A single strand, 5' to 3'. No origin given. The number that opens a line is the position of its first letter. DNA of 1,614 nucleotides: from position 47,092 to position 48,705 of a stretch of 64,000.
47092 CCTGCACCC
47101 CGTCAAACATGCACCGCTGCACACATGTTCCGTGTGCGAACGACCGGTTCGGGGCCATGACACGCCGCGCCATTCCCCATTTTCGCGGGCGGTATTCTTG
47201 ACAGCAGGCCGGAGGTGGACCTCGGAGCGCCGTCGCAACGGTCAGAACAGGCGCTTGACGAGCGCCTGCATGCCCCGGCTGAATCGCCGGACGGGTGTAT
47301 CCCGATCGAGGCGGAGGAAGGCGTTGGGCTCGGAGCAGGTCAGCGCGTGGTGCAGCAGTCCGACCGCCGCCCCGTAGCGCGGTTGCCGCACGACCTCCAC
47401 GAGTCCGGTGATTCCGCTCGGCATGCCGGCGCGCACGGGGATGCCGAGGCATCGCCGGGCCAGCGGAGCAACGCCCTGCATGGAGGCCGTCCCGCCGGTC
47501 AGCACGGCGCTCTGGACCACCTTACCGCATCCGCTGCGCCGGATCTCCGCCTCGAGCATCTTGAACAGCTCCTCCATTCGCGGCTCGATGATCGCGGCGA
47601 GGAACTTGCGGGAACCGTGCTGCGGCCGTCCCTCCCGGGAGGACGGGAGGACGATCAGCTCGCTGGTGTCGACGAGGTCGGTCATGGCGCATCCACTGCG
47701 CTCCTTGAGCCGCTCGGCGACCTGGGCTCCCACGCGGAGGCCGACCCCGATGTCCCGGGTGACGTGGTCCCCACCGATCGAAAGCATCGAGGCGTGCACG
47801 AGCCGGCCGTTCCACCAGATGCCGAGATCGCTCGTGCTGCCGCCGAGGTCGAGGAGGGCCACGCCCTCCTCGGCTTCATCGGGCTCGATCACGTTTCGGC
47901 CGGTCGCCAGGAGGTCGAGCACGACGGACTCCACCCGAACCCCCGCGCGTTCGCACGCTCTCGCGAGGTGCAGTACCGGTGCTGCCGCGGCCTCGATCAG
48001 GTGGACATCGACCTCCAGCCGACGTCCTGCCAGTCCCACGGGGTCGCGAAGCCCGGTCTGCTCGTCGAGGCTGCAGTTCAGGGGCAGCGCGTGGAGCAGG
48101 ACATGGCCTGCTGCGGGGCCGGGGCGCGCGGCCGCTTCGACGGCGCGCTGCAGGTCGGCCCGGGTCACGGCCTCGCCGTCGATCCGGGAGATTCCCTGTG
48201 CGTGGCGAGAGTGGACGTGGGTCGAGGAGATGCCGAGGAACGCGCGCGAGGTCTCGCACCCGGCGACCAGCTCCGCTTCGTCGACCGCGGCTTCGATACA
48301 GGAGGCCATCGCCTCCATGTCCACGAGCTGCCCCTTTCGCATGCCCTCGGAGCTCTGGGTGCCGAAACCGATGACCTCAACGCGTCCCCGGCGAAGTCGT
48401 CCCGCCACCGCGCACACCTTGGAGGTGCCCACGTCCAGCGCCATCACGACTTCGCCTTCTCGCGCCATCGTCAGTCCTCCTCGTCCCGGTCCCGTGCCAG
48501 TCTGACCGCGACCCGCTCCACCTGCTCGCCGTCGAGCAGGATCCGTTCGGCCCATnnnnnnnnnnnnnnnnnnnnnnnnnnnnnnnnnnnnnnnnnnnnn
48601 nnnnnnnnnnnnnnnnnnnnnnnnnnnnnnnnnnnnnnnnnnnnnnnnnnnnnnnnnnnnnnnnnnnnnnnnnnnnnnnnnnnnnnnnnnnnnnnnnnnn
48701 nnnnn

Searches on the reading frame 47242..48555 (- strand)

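Call 64: search_protein_families(library=pfam, max_evalue=0.001, proteins=[window:47242-48555:-])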
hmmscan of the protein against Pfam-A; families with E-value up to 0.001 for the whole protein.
window:47242-48555:- (437 aa): 3 families
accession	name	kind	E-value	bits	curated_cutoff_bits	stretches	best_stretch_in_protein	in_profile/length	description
PF14450.12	FtsA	-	2.4e-34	118.9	31.8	2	233-399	1-127/127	Cell division protein FtsA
PF02491.25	SHS2_FTSA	-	7.6e-18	65.1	25.4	1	112-187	2-78/79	SHS2 domain inserted in FTSA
PF06723.19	MreB_Mbl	-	4.9e-05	22.8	27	1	227-376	142-303/327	MreB/Mbl protein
